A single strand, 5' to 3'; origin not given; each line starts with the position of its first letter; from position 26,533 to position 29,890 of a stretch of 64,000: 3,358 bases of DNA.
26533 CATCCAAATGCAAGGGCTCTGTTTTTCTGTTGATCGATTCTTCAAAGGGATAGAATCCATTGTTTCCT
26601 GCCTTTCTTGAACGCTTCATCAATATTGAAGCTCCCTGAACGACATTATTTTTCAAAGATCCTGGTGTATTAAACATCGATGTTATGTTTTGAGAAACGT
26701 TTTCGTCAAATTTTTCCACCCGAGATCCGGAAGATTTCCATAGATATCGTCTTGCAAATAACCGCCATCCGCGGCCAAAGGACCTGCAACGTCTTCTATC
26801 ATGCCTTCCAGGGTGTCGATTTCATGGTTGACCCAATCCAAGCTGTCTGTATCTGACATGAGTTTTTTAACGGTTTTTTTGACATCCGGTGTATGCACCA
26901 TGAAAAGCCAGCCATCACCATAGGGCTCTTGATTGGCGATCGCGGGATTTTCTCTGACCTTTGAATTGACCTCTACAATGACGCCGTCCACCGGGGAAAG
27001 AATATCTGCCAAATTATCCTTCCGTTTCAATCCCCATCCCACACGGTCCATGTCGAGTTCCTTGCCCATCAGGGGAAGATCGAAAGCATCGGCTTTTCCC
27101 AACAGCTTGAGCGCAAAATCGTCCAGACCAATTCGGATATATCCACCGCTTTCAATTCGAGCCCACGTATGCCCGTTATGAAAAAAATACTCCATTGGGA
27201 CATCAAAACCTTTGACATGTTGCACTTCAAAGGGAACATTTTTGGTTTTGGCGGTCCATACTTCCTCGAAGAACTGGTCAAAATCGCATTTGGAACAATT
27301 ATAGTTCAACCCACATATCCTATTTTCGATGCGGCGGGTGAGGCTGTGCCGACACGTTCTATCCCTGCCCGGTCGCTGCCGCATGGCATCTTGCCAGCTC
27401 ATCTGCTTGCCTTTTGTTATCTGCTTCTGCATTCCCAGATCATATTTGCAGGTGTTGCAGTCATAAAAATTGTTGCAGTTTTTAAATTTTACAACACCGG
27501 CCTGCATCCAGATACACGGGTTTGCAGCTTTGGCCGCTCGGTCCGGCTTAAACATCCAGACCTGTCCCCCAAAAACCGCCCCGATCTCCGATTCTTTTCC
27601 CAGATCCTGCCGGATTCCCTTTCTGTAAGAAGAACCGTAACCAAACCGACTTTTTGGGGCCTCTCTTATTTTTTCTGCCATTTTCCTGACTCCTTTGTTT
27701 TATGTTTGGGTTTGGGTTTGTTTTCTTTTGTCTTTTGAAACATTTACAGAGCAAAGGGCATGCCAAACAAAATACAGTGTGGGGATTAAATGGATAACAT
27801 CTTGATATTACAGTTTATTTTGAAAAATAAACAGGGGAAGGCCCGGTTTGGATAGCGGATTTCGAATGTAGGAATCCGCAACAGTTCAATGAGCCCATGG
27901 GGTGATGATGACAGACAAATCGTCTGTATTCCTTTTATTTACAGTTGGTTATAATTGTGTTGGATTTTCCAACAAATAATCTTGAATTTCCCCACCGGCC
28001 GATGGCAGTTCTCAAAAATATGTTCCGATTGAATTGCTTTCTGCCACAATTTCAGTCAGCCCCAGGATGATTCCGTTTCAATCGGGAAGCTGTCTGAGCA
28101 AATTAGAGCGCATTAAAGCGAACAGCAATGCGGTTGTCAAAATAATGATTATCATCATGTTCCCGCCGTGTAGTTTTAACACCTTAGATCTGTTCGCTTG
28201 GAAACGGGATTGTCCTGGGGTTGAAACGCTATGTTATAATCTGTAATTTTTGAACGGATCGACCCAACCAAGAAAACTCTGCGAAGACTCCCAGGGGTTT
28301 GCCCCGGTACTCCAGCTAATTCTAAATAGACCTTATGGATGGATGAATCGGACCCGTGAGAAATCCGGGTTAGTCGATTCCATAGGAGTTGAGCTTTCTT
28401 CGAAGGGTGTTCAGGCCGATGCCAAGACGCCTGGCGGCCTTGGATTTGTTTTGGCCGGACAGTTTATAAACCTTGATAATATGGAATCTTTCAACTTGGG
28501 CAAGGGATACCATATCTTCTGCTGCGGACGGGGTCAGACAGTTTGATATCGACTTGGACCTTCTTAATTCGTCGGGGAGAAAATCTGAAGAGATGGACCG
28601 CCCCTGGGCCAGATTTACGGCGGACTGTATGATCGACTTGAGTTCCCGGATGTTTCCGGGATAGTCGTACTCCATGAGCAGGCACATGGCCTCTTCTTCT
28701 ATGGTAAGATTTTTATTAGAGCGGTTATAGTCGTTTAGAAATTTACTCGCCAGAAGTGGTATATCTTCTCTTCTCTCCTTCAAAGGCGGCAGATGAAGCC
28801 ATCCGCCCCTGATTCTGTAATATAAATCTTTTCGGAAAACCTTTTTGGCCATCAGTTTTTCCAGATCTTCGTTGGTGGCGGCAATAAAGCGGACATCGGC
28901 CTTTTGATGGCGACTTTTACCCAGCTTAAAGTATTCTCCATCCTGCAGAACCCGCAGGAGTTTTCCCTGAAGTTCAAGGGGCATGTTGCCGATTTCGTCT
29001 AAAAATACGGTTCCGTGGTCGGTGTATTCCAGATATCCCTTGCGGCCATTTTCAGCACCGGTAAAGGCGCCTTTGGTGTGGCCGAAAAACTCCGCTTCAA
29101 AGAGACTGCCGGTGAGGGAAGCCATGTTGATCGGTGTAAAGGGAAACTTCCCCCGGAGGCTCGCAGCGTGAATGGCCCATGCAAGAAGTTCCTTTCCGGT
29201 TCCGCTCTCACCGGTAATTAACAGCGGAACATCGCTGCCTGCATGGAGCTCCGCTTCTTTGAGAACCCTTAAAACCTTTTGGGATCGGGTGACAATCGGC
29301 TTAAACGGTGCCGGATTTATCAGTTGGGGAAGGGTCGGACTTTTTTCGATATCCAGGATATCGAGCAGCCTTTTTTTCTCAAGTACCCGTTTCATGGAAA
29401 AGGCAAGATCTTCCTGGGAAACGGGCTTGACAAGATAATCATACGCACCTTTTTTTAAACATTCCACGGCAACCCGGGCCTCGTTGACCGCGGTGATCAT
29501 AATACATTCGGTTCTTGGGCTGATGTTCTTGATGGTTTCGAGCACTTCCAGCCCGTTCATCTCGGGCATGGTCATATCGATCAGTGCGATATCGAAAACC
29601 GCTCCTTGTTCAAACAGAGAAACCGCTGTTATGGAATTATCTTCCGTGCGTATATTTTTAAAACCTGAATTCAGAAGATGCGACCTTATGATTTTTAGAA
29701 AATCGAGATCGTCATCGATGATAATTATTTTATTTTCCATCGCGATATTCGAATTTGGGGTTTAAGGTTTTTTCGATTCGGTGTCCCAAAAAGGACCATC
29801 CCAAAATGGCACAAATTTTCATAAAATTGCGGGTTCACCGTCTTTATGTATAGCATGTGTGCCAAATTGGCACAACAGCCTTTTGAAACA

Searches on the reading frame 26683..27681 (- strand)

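Call 11: search_protein_families(library=pfam, proteins=[window:26683-27681:-], max_evalue=0.01)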
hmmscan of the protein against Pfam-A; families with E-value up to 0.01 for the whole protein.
window:26683-27681:- (332 aa): 1 family
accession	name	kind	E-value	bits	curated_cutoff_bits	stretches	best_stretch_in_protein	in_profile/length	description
PF01597.25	GCV_H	-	1.3e-21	77.2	22.2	1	167-280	3-115/122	Glycine cleavage H-protein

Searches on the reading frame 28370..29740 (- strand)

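Call 11: search_protein_families(library=pfam, proteins=[window:28370-29740:-], max_evalue=0.01)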
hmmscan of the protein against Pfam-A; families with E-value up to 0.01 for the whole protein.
window:28370-29740:- (456 aa): 8 families
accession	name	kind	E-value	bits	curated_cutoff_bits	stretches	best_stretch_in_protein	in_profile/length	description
PF00158.32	Sigma54_activat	-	1.1e-59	201.3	20.2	1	149-311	1-163/168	Sigma-54 interaction domain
PF00072.30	Response_reg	-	1.4e-24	86.8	30.2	1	5-113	1-107/111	Response regulator receiver domain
PF25601.1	AAA_lid_14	-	1.1e-23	83.3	27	1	321-397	1-79/87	AAA+ ATPase lid domain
PF14532.12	Sigma54_activ_2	-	1.2e-16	61.6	25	1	151-320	2-138/138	Sigma-54 interaction domain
PF02954.25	HTH_8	-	1.8e-09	37.6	22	1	412-453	1-42/42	Bacterial regulatory protein, Fis family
PF07728.20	AAA_5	-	4.5e-06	27.1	22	1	172-292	1-124/139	AAA domain (dynein-related subfamily)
PF00004.35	AAA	-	2.3e-05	25.3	21.2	1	173-296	1-114/131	ATPase family associated with various cellular activities (AAA)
PF07724.20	AAA_2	-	0.0001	22.8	27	1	173-300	6-134/166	AAA domain (Cdc48 subfamily)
